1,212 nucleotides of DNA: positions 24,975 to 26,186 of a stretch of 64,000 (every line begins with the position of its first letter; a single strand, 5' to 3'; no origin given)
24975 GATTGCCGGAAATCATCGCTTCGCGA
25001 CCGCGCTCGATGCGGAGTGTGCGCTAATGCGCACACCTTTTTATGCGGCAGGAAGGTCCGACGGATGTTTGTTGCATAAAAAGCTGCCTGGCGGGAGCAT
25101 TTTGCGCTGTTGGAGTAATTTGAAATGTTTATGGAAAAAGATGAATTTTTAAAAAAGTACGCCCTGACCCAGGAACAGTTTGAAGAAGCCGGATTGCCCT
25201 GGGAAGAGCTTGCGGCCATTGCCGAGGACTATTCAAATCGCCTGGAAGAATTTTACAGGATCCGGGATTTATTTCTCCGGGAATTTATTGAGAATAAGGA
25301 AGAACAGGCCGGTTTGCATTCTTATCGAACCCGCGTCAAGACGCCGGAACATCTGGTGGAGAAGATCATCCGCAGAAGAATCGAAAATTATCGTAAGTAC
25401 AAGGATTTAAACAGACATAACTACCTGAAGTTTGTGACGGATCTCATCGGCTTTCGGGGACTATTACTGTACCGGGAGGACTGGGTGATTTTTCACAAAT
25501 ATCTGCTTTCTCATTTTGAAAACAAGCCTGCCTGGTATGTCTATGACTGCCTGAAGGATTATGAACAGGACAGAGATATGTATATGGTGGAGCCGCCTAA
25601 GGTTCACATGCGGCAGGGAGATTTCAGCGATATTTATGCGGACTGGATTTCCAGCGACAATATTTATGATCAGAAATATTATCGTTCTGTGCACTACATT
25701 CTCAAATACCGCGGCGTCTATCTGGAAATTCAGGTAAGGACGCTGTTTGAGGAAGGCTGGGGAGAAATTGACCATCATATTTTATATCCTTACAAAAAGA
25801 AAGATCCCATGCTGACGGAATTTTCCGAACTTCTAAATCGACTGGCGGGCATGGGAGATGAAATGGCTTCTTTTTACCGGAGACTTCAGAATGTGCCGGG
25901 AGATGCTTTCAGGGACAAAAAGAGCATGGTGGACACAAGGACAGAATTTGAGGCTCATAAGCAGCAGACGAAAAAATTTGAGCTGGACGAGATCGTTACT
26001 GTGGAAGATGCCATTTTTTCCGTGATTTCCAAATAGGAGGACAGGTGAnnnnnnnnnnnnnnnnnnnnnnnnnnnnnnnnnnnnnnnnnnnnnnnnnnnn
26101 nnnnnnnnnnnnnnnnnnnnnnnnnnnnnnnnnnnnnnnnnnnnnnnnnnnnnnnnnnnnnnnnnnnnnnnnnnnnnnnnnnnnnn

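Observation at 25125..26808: Three-gene module: small RelA/SpoT synthetase plus two unknown coupled ORFs (candidate toxSAS-like, defence or stress system)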

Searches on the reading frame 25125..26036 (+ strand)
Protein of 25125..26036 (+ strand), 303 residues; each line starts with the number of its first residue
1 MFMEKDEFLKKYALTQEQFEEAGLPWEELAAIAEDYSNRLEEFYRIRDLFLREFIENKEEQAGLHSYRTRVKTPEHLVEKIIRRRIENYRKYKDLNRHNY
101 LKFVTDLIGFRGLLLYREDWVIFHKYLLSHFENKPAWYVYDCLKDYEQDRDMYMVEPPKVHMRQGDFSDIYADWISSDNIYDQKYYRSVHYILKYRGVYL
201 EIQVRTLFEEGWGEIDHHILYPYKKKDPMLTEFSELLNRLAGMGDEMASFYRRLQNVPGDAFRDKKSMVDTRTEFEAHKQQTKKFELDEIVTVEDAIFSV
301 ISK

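Call 3: search_protein_families(library=pfam, proteins=[window:25125-26036:+], max_evalue=1)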
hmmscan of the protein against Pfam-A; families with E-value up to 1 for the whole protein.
window:25125-26036:+ (303 aa): 1 family
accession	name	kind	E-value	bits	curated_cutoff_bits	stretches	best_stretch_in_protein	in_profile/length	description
PF04607.23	RelA_SpoT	-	9.3e-12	45.7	27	1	69-225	1-112/113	Region found in RelA / SpoT proteins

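Call 4: search_protein_families(library=padloc, proteins=[window:25125-26036:+], max_evalue=1)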
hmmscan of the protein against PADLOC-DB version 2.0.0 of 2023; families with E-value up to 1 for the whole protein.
window:25125-26036:+ (303 aa): 0 families

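Call 5: search_protein_families(library=ncbifam, proteins=[window:25125-26036:+], max_evalue=1)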
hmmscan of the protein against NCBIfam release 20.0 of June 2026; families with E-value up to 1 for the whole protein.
window:25125-26036:+ (303 aa): 1 family
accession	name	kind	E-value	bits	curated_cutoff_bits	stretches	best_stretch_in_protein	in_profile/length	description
NF053588.1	GTPPhKinYjbM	equivalog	1.5e-06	28.2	320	1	185-229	113-165/201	GTP diphosphokinase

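Call 7: search_solved_structures(query=window:25125-26036:+, max_evalue=1, show_alignments=2)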
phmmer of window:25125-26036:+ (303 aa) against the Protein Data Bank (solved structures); distinct sequences matched with E-value up to 1: 7.
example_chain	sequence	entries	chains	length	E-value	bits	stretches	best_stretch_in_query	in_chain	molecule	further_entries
5f2v_V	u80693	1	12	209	0.0018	20.8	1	195-264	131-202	GTP pyrophosphokinase YjbM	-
5ded_D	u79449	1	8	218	0.0019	20.7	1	195-264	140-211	GTP pyrophosphokinase YjbM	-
5dec_A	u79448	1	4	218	0.0021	20.6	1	195-264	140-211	GTP pyrophosphokinase YjbM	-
3l9d_A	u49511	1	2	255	0.0064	19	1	186-246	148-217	Putative GTP pyrophosphokinase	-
2be3_A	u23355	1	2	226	0.026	17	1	186-246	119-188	GTP pyrophosphokinase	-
6fgk_A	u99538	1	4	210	0.06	15.8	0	195-229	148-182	GTP pyrophosphokinase YwaC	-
9e78_2v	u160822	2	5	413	0.2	14.1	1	160-224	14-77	DMIP18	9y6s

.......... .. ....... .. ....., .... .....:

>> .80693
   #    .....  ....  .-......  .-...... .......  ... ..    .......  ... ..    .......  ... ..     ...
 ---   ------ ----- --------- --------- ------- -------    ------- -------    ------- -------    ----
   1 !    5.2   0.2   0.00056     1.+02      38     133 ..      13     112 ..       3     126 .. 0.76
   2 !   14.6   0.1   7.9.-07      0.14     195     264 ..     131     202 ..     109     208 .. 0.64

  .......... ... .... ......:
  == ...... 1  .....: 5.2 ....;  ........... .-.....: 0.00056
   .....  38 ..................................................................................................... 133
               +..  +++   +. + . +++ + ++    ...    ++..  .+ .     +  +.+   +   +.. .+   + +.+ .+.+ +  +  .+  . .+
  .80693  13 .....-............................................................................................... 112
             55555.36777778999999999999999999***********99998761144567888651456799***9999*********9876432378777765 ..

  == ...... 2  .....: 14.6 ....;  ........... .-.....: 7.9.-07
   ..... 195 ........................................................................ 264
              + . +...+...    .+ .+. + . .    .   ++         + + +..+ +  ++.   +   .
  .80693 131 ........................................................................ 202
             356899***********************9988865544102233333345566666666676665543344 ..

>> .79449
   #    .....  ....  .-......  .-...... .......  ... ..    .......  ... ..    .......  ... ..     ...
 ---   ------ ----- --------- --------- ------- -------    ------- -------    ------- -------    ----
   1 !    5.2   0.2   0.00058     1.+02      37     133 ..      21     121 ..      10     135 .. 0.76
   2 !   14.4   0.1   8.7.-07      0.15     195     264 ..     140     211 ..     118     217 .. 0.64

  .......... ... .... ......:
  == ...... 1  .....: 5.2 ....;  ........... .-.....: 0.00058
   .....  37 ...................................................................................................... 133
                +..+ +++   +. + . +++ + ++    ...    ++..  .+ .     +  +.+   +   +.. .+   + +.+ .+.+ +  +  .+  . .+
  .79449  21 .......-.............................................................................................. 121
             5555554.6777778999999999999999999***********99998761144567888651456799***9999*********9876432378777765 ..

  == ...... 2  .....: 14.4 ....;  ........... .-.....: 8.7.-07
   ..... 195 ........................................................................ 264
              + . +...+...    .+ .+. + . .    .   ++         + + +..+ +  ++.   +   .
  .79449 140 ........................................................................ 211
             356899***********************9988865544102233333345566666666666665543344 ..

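Call 10: find_homologous_proteins(query=window:25125-26036:+, max_evalue=0.001)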
Query window:25125-26036:+ (303 aa): 2049 proteins with E <= 0.001 among 2698 candidates; the best 120 are listed.
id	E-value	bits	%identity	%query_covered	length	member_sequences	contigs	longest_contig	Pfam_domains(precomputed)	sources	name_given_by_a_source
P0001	4.8e-175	599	86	100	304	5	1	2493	PF04607.24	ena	-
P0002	2.6e-162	557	79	100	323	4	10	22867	PF04607.24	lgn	-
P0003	6.5e-159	546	78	100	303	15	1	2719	PF04607.24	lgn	-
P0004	3.8e-158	544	78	100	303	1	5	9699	PF04607.24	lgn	-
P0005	7.6e-158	543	78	100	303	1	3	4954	PF04607.24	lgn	-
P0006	9.1e-158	542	78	100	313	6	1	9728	PF04607.24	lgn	-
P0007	9.8e-158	542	76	100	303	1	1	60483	PF04607.24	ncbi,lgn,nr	ncbi:MAG: GTP pyrophosphokinase [Eubacteriales bacterium]|nr:GTP pyrophosphokinase [Eubacteriales ba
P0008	1.5e-155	535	77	100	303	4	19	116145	PF04607.24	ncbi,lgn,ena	-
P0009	8.9e-155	532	77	100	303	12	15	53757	PF04607.24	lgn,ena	-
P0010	1.1e-154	532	76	100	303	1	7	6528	PF04607.24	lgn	-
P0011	1.3e-154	532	76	100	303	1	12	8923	PF04607.24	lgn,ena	-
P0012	1.7e-154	531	75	100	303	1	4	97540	PF04607.24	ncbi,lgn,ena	-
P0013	3.3e-154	531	76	100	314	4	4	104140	PF04607.24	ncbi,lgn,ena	-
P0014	1.2e-153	529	74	100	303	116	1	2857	PF04607.24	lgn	-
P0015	2.6e-153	528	74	100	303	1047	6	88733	PF04607.24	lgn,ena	-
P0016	1.5e-152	525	75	100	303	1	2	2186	PF04607.24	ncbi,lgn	-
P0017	5.1e-151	520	75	100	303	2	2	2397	PF04607.24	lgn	-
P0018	1.4e-150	519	75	100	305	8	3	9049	PF04607.24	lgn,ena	-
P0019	3.3e-146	504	72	100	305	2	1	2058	PF04607.24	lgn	-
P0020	1.5e-142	492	77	89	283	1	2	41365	PF04607.24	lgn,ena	-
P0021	6.3e-142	490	77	89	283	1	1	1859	PF04607.24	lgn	-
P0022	8.4e-142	490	68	100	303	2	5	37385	PF04607.24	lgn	-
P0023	1.9e-140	485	75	89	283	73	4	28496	PF04607.24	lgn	-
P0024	6.7e-139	480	77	88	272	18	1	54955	PF04607.24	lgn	-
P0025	4.5e-133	461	66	100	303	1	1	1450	PF04607.24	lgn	-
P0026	1.3e-132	460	64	99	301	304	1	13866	PF04607.24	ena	-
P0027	1.7e-128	446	63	99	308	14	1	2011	PF04607.24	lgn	-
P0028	6.0e-122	425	62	100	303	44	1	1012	PF04607.24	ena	-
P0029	2.0e-118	413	61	99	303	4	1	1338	PF04607.24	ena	-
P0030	9.6e-115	401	60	99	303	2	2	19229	PF04607.24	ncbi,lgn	-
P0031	2.1e-114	400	60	99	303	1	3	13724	PF04607.24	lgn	-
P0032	6.1e-114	398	60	99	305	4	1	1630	PF04607.24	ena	-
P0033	2.2e-113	397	59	99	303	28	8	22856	PF04607.24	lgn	-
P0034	8.8e-112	391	58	100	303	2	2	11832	PF04607.24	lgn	-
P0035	1.1e-110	388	58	99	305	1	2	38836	PF04607.24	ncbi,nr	ncbi:MAG: GTP pyrophosphokinase [Fusicatenibacter sp.]|nr:GTP pyrophosphokinase [Fusicatenibacter sp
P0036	4.1e-110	386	57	99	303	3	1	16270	PF04607.24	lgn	-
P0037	3.2e-107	376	55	99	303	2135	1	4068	PF04607.24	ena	-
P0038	1.7e-106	374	55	99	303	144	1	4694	PF04607.24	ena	-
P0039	1.3e-104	368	55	99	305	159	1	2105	PF04607.24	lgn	-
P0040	5.1e-101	356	54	100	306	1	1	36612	PF04607.24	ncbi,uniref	uniref:GTP pyrophosphokinase n=1 Tax=Acetatifactor sp. TaxID=1872090 RepID=UPI004055B3F9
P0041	5.4e-101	356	58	89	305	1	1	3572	PF04607.24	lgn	-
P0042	6.4e-100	352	53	99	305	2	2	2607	PF04607.24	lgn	-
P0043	1.6e-99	351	56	99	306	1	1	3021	PF04607.24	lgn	-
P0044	5.8e-98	346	53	99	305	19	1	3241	PF04607.24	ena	-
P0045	6.4e-97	342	53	100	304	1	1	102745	PF04607.24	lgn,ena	-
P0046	2.2e-96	341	53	100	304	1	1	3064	PF04607.24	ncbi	-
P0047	2.5e-96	341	51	100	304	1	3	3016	PF04607.24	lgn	-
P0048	6.8e-95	336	52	99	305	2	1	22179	PF04607.24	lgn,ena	-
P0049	1.2e-93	332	52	89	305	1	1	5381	PF04607.24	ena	-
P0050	4.4e-93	330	52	93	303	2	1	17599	PF04607.24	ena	-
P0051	5.5e-92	326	52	99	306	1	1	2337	PF04607.24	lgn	-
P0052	6.5e-92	326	51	99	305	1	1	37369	PF04607.24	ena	-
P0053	1.1e-91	325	49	99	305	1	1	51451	PF04607.24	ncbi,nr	ncbi:MAG: GTP pyrophosphokinase [Lachnospiraceae bacterium]|nr:GTP pyrophosphokinase [Lachnospiracea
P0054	1.3e-91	325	52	92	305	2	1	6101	PF04607.24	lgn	-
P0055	3.6e-89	317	53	89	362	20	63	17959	PF04607.24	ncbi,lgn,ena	-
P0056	5.7e-89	316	48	99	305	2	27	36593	PF04607.24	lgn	-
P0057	1.6e-86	308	52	87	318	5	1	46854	PF04607.24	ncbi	-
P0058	2.5e-86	308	60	75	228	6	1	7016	PF04607.24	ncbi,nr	ncbi:MAG: GTP pyrophosphokinase, partial [Fusicatenibacter sp.]|nr:GTP pyrophosphokinase [Fusicateni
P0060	2.3e-85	305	59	74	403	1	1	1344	PF04607.24,PF00873.26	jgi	-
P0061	1.0e-84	302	50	87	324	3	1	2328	PF04607.24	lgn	-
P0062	1.5e-84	302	53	84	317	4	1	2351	PF04607.24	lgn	-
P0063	7.7e-84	300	50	87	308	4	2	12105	PF04607.24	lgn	-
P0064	8.2e-84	299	47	99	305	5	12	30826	PF04607.24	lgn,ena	-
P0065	8.4e-84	299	49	91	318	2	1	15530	PF04607.24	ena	-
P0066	1.0e-83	299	48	92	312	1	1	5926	PF04607.24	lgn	-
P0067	1.3e-83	299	47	98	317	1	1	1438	PF04607.24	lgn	-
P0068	1.6e-83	298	51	88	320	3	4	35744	PF04607.24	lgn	-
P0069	2.6e-83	298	47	99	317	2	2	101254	PF04607.24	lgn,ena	-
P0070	3.5e-83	297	49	95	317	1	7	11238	PF04607.24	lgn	-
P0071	4.6e-83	297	52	84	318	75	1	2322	PF04607.24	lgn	-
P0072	1.2e-82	296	49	92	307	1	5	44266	PF04607.24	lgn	-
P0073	1.4e-82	295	47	99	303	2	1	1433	PF04607.24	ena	-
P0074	1.4e-82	295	47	98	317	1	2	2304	PF04607.24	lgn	-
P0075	2.3e-82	295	47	99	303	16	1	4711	PF04607.24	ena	-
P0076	3.0e-82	294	46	99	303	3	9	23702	PF04607.24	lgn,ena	-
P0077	3.3e-82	294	50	87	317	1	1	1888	PF04607.24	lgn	-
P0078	3.5e-82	294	59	73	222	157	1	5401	PF04607.24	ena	-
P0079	5.7e-82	293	47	90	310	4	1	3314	PF04607.24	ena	-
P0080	1.6e-81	292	48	94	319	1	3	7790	PF04607.24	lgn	-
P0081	1.6e-81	292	49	86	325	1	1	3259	PF04607.24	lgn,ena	-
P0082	2.8e-81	291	47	93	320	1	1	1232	PF04607.24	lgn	-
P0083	3.0e-81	291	51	84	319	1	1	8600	PF04607.24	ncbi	-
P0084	3.1e-81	291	46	99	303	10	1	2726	PF04607.24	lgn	-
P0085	3.2e-81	291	50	85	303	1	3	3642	PF04607.24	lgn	-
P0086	4.5e-81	290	49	95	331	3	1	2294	PF04607.24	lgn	-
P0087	4.6e-81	290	48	90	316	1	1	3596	PF04607.24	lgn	-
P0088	5.8e-81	290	47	93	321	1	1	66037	PF04607.24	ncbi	-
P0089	6.6e-81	290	51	84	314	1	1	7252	PF04607.24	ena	-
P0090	6.7e-81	290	49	91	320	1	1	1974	PF04607.24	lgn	-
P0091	7.2e-81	290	47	93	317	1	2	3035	PF04607.24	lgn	-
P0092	7.9e-81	290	45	91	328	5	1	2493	PF04607.24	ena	-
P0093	8.0e-81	290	51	85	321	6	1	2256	PF04607.24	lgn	-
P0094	8.1e-81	290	49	91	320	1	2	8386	PF04607.24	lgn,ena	-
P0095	8.2e-81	290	50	86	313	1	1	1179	PF04607.24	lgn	-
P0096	1.1e-80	289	50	86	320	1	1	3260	PF04607.24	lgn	-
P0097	1.3e-80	289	49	84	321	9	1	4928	PF04607.24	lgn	-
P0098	1.4e-80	289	50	87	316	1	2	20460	PF04607.24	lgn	-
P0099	1.6e-80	289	51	84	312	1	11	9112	PF04607.24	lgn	-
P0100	1.9e-80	288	51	84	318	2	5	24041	PF04607.24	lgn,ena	-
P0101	1.9e-80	288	45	99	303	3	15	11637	PF04607.24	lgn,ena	-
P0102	2.1e-80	288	45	99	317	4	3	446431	PF04607.24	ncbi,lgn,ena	-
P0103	4.1e-80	287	49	87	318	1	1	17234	PF04607.24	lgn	-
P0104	4.3e-80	287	48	87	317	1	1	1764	PF04607.24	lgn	-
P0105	7.3e-80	286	49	87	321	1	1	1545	PF04607.24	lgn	-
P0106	1.0e-79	286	51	84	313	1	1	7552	PF04607.24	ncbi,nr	ncbi:MAG: GTP pyrophosphokinase [Clostridium sp.]|nr:GTP pyrophosphokinase [Clostridium sp.]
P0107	1.1e-79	286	50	86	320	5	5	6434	PF04607.24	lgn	-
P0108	1.3e-79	286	51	83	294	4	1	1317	PF04607.24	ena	-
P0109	1.4e-79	286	49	89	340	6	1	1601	PF04607.24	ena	-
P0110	2.0e-79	285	44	99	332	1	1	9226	PF04607.24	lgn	-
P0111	2.1e-79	285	50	84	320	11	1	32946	PF04607.24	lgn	-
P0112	2.1e-79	285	51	84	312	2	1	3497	PF04607.24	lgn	-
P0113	2.2e-79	285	43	98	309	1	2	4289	PF04607.24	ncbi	-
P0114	2.8e-79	285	47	90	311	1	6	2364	PF04607.24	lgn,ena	-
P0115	2.9e-79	285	50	84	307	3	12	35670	PF04607.24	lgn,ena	-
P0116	3.9e-79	284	48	90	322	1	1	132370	PF04607.24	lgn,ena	-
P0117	4.2e-79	284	48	90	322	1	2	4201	PF04607.24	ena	-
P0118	4.3e-79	284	47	89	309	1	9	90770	PF04607.24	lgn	-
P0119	4.8e-79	284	44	99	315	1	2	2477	PF04607.24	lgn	-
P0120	6.5e-79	283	46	96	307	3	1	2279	PF04607.24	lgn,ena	-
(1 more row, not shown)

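Call 12: find_related_loci(query=A1, collection=genome_contigs, flank=6000)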
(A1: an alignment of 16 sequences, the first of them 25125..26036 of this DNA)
Query A1 (303 aa) in genome_contigs; peptide patterns used: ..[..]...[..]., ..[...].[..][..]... (x = any residue, [..] = any of these).
375 stretches matched a pattern; 222 encode a relative of the query (tblastn E <= 1e-3); the best 80 are kept; 80 distinct loci.
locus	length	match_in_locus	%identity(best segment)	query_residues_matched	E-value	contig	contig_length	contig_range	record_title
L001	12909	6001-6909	79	1-303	4e-166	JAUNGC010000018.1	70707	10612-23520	MAG: Eubacteriales bacterium isolate S26M_St_34 NODE_225_length_70707_cov_66.665119, whole genome shotgun sequence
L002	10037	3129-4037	76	1-303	9e-162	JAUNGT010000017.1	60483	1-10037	MAG: Eubacteriales bacterium isolate S27M_St_35 NODE_256_length_60483_cov_118.771050, whole genome shotgun sequence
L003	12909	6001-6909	77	1-303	4e-160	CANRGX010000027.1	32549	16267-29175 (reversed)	MAG: uncultured Eisenbergiella sp. isolate Lapin-022__bin70 genome assembly, contig: Lapin-022__NODE_1284_length_32549_c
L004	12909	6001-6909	75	1-303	3e-159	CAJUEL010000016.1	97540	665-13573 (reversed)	MAG TPA_asm: uncultured Eisenbergiella sp. isolate MGBC129248 genome assembly, contig: MGBC129248.16, whole genome shotg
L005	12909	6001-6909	76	1-303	5e-159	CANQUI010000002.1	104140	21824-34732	MAG: uncultured Eisenbergiella sp. isolate Lapin-023__bin5 genome assembly, contig: Lapin-023__NODE_244_length_104140_co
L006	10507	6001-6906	77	1-302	4e-159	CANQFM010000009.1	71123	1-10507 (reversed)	MAG: uncultured Eisenbergiella sp. isolate Lapin-005__bin61 genome assembly, contig: Lapin-005__NODE_430_length_71123_co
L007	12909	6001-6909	74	1-303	6e-158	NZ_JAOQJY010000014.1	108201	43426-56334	Gallintestinimicrobium propionicum strain Sanger_16 .14207_7_45.14, whole genome shotgun sequence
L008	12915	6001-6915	74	1-303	9e-156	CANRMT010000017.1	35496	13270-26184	MAG: uncultured Eisenbergiella sp. isolate Lapin-021__bin96 genome assembly, contig: Lapin-021__NODE_1377_length_35496_c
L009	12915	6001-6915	75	1-303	1e-155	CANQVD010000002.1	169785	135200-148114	MAG: uncultured Eisenbergiella sp. isolate Lapin-032__bin112 genome assembly, contig: Lapin-032__NODE_104_length_169785_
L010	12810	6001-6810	77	1-270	9e-146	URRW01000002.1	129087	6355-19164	uncultured Lachnospiraceae bacterium isolate UMGS1289 genome assembly, contig: NODE_84_length_129087_cov_6.365328, whole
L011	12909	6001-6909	67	1-303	3e-144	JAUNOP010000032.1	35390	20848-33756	MAG: Eubacteriales bacterium isolate S34M_St_66 NODE_480_length_35390_cov_13.671006, whole genome shotgun sequence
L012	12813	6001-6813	75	1-271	7e-144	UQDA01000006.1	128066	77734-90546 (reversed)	uncultured Lachnospiraceae bacterium isolate UMGS161 genome assembly, contig: NODE_52_length_128066_cov_8.11786, whole g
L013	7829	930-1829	66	2-301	1e-140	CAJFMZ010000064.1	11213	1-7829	uncultured Sellimonas sp. isolate Chicken_8_mag_4 genome assembly, contig: MAGpy_11413_8_idba_bin_4_fascaffold_6531, who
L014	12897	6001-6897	66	2-300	1e-139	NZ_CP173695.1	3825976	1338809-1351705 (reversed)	Sellimonas catena strain JCM 35622 chromosome, complete genome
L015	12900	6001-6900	64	2-301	1e-136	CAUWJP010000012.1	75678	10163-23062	MAG: uncultured Sellimonas sp. isolate SRS17165235__bin36 genome assembly, contig: SRS17165235_NODE_149_length_75678_cov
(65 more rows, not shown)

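Call 32: search_solved_structures(query=A1, max_evalue=1, show_alignments=0)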
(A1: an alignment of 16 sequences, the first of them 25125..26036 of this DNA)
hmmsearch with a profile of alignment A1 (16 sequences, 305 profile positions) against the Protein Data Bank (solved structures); distinct sequences matched with E-value up to 1: 9.
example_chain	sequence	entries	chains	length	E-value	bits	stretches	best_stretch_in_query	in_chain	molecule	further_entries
6fgk_A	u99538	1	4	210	5.2e-05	25.7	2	186-227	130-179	GTP pyrophosphokinase YwaC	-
6fgj_A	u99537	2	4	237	0.00012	24.5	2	10-133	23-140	GTP pyrophosphokinase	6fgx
6ewz_A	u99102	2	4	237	0.00015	24.2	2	11-133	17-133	GTP pyrophosphokinase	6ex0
2be3_A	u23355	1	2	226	0.00047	22.5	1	179-250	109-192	GTP pyrophosphokinase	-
3l9d_A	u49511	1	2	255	0.00052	22.4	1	185-226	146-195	Putative GTP pyrophosphokinase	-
5f2v_V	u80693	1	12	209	0.0015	20.8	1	179-227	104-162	GTP pyrophosphokinase YjbM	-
5dec_A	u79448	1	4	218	0.0017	20.7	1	179-227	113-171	GTP pyrophosphokinase YjbM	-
5ded_D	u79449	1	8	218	0.0021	20.4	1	179-227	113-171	GTP pyrophosphokinase YjbM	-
9c4s_A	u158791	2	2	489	0.9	11.7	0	8-53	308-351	Menin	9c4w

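Call 72: predict_structure(alignment_id=A7)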
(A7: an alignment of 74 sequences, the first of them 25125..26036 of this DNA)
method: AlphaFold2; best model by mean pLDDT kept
length: 303 residues; sequences in the alignment: 74
mean_pLDDT: 82.6   pTM: 0.72
mean pLDDT of the five models: 82.6, 82.2, 81.8, 81.4, 78.5
residues with pLDDT >= 90: 157; 70-90: 81; 50-70: 43; < 50: 22
segments of 3 or more residues with pLDDT < 50: 214-221, 270-282
pLDDT, mean of each block of 10 residues (from residue 1): 87 94 96 97 98 93 91 95 92 96 95 88 96 95 94 95 79 87 77 97 85 50 60 66 73 72 56 41 59 78 67
secondary structure, 60 per line:
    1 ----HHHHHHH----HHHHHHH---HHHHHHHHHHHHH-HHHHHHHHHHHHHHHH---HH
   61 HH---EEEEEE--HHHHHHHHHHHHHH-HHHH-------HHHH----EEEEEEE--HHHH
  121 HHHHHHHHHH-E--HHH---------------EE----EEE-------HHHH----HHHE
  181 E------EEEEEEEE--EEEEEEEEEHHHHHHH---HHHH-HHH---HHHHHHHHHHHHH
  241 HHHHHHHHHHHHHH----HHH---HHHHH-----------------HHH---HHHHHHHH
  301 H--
elements in order: H5-11 H16-22 H26-38 H40-55 H59-62 E66-71 H74-87 H89-92 H100-103 E108-114 H117-130 E159-161 H169-172 E188-195 E198-206 H207-213 H217-220 H228-254 H265-269 H293-301
